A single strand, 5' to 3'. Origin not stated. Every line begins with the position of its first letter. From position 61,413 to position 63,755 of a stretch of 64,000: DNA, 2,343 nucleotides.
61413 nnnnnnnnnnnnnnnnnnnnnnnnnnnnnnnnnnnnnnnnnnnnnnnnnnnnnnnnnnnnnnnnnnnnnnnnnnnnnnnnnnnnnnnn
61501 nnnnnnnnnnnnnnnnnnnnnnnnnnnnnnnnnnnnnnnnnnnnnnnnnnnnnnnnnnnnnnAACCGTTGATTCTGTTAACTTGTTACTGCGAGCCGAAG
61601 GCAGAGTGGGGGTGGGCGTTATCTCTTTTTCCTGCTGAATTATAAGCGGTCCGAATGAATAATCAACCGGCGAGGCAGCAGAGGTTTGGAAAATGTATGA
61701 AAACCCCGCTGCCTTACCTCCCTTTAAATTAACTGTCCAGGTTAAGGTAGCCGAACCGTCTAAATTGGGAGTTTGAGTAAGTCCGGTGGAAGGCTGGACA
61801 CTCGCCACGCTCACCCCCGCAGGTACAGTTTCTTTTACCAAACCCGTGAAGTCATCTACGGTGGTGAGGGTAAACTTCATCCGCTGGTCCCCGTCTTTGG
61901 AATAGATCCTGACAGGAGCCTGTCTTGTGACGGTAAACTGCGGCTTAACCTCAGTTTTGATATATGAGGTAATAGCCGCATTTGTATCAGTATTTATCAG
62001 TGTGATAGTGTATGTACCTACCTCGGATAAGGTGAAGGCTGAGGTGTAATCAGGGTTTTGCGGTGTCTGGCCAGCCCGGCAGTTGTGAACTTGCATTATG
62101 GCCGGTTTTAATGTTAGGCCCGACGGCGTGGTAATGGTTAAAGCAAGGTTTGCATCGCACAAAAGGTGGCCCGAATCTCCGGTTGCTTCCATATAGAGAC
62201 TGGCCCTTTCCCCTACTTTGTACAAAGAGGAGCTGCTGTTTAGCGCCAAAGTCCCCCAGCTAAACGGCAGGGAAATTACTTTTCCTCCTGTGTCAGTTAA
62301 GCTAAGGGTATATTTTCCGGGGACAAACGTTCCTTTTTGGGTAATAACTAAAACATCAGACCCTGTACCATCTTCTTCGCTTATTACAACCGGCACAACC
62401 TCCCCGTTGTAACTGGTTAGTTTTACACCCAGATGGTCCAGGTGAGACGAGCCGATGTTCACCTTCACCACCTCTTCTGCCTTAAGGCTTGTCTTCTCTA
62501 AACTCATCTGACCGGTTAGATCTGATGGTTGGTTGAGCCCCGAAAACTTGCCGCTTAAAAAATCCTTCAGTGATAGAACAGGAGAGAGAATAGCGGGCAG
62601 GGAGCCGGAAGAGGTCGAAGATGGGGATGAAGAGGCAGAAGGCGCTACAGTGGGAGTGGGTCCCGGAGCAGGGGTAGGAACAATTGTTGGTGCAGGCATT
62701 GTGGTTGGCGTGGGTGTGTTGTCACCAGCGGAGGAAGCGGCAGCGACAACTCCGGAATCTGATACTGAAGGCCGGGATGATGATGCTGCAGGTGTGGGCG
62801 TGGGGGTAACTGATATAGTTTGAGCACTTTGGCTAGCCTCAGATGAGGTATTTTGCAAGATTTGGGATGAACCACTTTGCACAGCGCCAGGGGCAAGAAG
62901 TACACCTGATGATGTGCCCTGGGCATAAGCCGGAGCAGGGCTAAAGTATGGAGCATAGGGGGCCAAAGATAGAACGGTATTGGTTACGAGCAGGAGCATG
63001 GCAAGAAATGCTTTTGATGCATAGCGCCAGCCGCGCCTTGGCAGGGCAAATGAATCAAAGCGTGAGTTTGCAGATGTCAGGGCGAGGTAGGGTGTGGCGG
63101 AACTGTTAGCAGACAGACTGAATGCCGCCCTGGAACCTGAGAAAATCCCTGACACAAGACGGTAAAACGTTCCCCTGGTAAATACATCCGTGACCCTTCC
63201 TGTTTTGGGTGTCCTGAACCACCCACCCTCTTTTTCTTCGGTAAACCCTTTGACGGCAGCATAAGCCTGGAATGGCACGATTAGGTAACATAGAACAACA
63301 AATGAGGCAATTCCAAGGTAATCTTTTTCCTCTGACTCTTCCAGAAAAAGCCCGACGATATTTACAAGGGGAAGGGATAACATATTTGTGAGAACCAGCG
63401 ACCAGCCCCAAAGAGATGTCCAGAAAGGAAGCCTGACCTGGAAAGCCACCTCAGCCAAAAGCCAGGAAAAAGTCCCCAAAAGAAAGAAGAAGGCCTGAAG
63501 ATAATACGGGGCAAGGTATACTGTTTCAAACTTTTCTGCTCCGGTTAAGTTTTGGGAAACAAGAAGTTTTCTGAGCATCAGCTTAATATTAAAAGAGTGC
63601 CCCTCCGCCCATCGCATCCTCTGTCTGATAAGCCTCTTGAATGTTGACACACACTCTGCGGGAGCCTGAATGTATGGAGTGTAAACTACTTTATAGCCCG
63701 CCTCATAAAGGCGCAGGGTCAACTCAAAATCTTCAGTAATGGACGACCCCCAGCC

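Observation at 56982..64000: Giant (>2,300 aa) protein fusing a processive GT2 synthase core to a huge Ser/Thr-rich extracellular multi-domain region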

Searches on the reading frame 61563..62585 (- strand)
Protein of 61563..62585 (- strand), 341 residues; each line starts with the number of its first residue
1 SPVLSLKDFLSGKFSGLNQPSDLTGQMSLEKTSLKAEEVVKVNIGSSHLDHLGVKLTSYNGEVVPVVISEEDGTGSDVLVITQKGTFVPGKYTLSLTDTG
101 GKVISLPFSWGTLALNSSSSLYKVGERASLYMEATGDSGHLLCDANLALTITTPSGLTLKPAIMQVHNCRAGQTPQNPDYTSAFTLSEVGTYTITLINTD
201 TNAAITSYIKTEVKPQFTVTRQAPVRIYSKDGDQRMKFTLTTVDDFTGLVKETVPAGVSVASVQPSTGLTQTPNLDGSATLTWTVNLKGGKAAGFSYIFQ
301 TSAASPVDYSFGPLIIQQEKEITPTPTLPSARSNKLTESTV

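Call 65: search_protein_families(library=pfam, proteins=[window:61563-62585:-], max_evalue=10)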
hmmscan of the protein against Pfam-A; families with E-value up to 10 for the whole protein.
window:61563-62585:- (341 aa): 3 families
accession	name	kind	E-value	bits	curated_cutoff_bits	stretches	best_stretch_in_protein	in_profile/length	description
PF00630.25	Filamin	-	0.0061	17.8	26.9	1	123-195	18-79/93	Filamin/ABP280 repeat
PF18981.6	InlK_D3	-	0.14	12.7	25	1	178-204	38-66/75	Internalin K domain (D3/D4)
PF16831.10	CssAB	-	0.42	11.5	23.6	0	250-272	29-51/129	CS6 fimbrial subunits A and B, Coli surface antigen 6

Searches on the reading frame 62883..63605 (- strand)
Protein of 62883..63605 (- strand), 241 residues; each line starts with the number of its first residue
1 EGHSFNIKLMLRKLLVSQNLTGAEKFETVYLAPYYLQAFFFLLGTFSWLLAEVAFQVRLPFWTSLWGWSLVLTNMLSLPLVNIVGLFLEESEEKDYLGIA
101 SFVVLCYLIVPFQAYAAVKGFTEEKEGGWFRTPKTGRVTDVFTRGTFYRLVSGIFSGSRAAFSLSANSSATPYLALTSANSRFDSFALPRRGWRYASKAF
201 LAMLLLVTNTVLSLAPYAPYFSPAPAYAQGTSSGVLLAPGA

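Call 79: search_protein_representatives(protein=window:62883-63605:-)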
Query: 241 residues. Proteins with E-value up to 0.001 (for the whole library): 374; up to 1e-10: 349; up to 1e-30: 297. The best 150 are listed.
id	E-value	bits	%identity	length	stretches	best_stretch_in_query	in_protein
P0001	6.1e-151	517.2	100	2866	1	1-241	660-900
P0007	2.2e-86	305.9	62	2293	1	1-240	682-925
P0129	5.0e-86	304.8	65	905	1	1-220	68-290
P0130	4.8e-85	301.5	63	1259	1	1-230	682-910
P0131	6.0e-82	291.4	64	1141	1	1-219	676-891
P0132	3.0e-81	289.1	64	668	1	1-216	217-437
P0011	5.7e-81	288.2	63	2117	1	1-230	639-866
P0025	1.1e-78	280.8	61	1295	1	1-227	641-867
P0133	1.1e-78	280.8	62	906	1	10-217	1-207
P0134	1.1e-78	280.7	62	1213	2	1-169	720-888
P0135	2.8e-78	279.4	61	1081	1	1-215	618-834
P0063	3.3e-78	279.2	58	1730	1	1-229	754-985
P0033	6.6e-78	278.2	59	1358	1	1-227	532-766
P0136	1.1e-77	277.5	57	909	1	1-232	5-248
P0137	3.6e-77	275.8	61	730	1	1-219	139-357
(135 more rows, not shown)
